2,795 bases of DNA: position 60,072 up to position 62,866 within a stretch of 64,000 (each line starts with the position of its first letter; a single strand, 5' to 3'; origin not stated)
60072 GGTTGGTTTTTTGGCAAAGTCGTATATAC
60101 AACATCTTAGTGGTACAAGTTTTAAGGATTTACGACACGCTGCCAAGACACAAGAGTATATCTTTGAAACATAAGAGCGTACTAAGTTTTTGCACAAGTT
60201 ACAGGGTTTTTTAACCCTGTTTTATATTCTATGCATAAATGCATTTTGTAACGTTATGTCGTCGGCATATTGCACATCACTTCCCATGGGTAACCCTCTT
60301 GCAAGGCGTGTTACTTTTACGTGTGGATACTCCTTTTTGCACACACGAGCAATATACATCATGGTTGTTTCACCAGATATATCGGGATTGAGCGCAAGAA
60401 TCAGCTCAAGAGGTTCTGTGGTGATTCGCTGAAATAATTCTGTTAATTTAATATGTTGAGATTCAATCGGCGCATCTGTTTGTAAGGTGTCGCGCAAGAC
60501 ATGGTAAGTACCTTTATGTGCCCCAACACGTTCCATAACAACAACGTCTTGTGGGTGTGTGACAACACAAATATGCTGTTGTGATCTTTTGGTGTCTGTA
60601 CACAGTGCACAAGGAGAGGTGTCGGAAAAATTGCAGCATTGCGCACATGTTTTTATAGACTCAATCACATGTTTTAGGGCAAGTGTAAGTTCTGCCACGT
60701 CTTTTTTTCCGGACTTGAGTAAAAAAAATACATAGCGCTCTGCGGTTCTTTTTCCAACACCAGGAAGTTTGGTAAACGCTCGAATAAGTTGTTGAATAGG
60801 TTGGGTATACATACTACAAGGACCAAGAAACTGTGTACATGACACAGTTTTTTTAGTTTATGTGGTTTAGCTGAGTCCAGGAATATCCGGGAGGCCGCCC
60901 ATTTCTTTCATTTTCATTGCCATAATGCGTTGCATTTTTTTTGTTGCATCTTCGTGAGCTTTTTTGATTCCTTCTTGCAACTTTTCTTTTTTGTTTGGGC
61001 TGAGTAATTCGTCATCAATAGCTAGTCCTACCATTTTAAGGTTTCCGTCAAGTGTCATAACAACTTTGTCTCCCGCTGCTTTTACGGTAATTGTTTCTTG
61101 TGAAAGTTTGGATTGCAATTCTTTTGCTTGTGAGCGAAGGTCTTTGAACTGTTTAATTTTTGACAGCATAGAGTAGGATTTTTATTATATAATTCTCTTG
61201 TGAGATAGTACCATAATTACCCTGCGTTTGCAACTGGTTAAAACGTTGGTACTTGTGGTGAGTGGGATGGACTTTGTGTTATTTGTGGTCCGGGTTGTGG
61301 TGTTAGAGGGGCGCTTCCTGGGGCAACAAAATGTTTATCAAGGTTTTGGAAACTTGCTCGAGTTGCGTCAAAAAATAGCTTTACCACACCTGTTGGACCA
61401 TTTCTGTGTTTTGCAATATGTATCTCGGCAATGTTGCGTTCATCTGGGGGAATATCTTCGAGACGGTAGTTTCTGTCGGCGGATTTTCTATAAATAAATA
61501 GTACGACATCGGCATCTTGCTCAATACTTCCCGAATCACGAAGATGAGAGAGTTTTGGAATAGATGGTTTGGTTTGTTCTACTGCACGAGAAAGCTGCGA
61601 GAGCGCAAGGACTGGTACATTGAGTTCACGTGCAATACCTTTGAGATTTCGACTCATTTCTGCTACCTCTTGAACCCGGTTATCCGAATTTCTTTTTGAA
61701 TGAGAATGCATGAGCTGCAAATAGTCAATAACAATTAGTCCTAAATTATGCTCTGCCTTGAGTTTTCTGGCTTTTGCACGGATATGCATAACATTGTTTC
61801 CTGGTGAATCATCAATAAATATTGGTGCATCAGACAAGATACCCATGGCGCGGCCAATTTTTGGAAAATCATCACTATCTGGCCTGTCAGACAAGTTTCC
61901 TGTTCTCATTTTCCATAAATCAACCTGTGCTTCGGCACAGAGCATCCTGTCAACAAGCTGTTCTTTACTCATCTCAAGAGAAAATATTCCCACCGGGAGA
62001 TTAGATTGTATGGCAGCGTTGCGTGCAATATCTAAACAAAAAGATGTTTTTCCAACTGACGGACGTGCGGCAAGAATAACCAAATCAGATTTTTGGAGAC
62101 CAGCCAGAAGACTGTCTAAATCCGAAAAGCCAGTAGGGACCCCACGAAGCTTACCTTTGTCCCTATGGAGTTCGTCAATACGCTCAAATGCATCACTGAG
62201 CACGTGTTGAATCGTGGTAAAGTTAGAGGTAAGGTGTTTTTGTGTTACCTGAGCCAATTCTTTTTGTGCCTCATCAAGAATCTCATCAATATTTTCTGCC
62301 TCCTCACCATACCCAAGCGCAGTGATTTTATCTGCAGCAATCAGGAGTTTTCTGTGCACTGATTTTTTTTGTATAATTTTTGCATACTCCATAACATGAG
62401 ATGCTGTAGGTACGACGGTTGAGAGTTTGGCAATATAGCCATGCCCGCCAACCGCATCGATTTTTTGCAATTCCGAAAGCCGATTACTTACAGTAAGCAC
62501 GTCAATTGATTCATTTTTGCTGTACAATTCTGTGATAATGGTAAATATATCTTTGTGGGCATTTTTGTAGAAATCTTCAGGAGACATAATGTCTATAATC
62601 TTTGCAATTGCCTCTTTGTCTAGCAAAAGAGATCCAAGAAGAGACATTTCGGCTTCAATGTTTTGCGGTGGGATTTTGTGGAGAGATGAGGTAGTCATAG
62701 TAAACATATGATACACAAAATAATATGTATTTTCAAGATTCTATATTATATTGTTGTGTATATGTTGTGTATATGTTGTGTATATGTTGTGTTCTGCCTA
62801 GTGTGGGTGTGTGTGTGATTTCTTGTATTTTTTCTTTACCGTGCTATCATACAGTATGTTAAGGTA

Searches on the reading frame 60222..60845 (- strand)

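Call 34: search_protein_families(library=pfam, proteins=[window:60222-60845:-], max_evalue=0.001)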
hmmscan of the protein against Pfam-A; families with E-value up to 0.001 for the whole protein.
window:60222-60845:- (207 aa): 5 families
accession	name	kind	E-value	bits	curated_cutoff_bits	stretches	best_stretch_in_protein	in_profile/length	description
PF13662.12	Toprim_4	-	8.5e-16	58.4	25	1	91-182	2-85/85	Toprim domain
PF21176.3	RecR_HhH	-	7.8e-13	48.5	27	1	17-60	1-44/45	RecR, helix-hairpin-helix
PF21175.2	RecR_C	-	2.1e-08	33.9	22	1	184-206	1-23/24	RecR, C-terminal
PF02132.21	RecR_ZnF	-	7e-06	26.1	22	1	64-84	1-21/21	RecR, Cys4-zinc finger domain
PF01751.28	Toprim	-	3.4e-05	24.4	23.1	1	92-181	2-96/96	Toprim domain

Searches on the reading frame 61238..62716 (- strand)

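Call 48: search_protein_families(library=pfam, proteins=[window:61238-62716:-], max_evalue=0.0001)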
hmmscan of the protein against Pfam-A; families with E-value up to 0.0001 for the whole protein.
window:61238-62716:- (492 aa): 4 families
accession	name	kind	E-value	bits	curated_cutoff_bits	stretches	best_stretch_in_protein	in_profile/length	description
PF03796.21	DnaB_C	-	1.8e-100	336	27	1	192-458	1-255/255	DnaB-like helicase C terminal domain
PF00772.26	DnaB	-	3.6e-34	117.3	23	1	16-116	2-102/103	DnaB-like helicase N terminal domain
PF13481.12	AAA_25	-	6.3e-16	59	27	1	193-375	15-190/195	AAA domain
PF06745.19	ATPase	-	4.4e-05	23.4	26.6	0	193-259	1-68/231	KaiC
